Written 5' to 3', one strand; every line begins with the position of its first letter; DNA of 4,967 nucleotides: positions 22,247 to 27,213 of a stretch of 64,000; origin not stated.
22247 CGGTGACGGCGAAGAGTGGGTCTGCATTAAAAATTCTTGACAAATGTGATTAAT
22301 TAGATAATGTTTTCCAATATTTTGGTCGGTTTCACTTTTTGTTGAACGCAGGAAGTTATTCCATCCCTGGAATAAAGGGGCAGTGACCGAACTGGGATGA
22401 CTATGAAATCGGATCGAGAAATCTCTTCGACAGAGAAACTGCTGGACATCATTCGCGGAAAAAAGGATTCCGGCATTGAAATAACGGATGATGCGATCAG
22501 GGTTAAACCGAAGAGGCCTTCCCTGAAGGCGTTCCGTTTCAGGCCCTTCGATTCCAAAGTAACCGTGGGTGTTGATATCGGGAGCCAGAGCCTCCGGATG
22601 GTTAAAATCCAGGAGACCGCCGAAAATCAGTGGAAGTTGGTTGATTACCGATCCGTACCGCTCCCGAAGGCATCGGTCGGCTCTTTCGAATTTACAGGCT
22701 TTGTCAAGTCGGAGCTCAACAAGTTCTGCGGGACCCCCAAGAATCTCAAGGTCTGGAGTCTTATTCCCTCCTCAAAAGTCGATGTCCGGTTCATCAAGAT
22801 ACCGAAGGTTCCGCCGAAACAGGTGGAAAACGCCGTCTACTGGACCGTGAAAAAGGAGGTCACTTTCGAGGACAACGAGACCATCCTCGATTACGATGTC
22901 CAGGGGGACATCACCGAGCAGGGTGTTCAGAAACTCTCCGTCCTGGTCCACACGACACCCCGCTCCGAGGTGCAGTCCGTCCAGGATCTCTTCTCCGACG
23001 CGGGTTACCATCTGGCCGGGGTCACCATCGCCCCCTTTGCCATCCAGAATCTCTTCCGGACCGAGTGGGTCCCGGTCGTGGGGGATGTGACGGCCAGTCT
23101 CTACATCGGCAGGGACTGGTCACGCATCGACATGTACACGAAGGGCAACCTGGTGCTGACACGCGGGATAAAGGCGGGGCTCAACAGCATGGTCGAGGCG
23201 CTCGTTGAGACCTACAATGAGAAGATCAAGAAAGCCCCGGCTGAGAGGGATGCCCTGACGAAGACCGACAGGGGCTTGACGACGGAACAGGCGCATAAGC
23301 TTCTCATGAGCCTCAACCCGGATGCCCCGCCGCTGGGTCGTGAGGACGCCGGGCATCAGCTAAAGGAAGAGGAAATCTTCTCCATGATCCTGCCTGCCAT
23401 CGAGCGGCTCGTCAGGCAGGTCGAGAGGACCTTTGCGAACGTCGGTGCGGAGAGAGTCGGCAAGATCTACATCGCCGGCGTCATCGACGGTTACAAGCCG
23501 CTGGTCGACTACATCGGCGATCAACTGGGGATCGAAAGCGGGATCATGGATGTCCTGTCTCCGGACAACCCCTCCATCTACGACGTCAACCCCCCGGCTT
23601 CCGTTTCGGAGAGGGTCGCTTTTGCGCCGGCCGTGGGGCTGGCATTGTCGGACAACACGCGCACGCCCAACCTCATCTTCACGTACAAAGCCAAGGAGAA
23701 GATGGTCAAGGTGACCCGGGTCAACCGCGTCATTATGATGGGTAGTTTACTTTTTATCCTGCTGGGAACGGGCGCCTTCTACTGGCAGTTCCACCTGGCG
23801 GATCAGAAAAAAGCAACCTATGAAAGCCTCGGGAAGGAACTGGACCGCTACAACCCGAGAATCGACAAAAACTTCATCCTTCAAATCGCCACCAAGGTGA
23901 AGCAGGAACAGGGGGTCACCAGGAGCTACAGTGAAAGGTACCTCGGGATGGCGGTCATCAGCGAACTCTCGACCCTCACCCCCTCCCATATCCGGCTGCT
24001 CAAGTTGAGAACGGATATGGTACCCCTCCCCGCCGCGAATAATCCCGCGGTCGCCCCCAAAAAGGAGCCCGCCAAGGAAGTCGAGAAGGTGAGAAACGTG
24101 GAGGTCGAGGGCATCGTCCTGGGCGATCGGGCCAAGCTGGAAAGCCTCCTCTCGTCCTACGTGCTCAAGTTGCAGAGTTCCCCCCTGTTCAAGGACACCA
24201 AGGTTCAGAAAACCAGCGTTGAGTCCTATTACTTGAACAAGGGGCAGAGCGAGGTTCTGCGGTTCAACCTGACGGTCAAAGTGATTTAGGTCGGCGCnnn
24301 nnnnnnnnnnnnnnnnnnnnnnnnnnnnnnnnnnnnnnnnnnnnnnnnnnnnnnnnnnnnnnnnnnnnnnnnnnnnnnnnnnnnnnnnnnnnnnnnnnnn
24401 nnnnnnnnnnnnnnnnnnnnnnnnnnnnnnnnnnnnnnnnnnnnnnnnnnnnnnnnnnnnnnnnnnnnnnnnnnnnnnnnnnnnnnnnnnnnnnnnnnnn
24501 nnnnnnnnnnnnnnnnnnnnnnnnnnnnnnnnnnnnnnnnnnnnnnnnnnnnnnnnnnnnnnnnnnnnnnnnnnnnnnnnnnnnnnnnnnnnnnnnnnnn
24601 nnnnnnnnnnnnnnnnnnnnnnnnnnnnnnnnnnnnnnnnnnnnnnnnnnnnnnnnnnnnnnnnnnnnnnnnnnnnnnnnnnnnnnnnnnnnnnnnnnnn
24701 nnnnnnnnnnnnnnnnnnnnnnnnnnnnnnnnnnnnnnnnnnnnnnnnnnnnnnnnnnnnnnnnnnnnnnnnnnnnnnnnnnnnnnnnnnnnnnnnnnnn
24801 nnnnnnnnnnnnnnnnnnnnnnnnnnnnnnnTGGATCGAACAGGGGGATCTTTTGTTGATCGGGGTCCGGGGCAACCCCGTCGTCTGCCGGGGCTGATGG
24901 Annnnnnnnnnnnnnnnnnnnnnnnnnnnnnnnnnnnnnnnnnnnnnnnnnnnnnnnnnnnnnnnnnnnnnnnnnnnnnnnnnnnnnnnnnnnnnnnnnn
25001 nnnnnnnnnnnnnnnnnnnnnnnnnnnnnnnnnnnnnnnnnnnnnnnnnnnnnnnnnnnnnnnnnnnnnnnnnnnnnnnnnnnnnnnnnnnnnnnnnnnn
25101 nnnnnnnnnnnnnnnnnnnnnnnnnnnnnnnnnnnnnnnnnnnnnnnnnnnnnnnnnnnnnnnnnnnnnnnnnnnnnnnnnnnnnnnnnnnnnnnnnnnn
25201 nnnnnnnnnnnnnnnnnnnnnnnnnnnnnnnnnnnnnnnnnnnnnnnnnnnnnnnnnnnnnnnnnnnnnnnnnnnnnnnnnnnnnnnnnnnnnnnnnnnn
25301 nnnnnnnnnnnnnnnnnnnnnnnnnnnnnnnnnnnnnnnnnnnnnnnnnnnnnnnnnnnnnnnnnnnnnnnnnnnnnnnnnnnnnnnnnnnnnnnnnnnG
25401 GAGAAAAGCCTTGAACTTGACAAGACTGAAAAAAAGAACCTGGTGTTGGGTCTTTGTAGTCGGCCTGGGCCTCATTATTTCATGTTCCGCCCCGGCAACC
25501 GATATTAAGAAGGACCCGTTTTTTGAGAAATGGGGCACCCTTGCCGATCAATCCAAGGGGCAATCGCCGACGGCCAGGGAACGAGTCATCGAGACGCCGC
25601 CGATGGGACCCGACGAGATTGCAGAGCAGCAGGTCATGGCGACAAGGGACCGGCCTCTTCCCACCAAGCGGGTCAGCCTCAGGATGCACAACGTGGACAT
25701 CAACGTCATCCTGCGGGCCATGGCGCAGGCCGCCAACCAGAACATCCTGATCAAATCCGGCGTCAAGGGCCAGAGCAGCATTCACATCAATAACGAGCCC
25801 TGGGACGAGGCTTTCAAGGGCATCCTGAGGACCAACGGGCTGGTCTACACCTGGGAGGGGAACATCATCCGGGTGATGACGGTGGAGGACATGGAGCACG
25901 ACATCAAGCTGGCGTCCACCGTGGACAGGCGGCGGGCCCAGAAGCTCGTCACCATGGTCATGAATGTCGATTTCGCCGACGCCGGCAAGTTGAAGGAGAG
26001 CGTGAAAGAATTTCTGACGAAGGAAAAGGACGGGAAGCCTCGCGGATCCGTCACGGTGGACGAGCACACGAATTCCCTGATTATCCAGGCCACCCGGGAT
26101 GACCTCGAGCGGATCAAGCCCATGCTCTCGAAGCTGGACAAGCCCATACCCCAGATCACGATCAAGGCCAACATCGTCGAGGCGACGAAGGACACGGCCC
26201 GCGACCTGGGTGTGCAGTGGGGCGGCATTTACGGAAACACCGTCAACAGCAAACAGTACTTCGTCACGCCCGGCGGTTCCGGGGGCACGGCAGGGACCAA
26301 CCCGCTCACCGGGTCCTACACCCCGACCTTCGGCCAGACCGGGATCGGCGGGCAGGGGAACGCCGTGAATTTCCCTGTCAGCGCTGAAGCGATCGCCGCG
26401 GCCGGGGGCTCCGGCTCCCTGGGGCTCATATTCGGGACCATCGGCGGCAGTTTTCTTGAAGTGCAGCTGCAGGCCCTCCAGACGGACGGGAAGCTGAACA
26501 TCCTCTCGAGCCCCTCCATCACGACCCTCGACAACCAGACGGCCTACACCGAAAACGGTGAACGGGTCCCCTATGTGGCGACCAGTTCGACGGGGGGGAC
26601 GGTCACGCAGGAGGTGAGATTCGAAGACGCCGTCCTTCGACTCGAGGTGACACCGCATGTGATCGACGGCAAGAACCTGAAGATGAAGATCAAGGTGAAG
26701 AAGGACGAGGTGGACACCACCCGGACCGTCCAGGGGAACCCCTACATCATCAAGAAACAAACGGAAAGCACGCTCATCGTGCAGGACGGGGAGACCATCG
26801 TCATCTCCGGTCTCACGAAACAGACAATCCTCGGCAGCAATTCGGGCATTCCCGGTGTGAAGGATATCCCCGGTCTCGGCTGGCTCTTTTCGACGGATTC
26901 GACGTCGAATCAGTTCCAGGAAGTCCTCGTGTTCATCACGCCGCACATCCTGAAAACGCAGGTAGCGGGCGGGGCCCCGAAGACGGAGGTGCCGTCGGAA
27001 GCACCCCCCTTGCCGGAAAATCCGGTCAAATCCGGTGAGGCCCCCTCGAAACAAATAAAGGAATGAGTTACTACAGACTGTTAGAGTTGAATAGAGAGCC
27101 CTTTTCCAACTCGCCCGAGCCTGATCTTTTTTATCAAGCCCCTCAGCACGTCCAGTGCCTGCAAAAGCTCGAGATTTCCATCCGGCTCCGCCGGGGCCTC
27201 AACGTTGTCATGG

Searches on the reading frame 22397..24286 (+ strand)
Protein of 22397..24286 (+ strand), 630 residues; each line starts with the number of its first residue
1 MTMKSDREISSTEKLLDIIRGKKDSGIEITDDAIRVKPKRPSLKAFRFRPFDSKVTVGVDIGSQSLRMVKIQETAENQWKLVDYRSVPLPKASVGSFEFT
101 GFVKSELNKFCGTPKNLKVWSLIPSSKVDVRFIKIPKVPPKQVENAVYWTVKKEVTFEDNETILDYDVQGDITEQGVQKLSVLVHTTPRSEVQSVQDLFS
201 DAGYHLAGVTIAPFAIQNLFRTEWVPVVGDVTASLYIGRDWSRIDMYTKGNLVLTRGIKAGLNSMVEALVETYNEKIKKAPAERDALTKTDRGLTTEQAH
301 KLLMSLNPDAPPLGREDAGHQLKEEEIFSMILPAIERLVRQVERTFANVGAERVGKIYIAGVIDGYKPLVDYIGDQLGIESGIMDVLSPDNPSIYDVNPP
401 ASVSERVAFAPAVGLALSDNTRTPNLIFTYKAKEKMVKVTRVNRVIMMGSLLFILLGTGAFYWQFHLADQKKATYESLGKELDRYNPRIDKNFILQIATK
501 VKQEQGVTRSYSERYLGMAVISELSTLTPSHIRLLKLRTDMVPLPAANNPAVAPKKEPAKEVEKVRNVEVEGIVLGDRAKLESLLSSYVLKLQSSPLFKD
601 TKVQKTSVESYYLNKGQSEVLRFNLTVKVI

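Call 49: search_protein_families(library=pfam, proteins=[window:22397-24286:+], max_evalue=0.0001)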
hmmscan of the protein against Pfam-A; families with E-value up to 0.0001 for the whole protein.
window:22397-24286:+ (630 aa): 1 family
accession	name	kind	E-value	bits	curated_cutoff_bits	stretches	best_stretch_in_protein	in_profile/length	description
PF11104.14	PilM_2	-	2.2e-14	53.6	27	1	58-282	1-232/340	Type IV pilus assembly protein PilM;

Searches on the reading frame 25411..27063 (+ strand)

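Call 49: search_protein_families(library=pfam, proteins=[window:25411-27063:+], max_evalue=0.0001)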
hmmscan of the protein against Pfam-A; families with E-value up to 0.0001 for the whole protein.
window:25411-27063:+ (551 aa): 4 families
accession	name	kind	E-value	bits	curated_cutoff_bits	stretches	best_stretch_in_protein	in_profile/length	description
PF00263.26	Secretin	-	2.6e-47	161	27.5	1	355-515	1-169/169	Bacterial type II and III secretion system protein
PF03958.22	Secretin_N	-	1.8e-11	44.5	28.2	1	183-248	3-69/69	Bacterial type II/III secretion system short domain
PF07660.19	STN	-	3.6e-07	30.3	28.4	1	111-156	2-50/52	Secretin and TonB N terminus short domain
PF21305.2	type_II_gspD_N0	-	7e-06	26.2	27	1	92-155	3-71/71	GspD-like, N0 domain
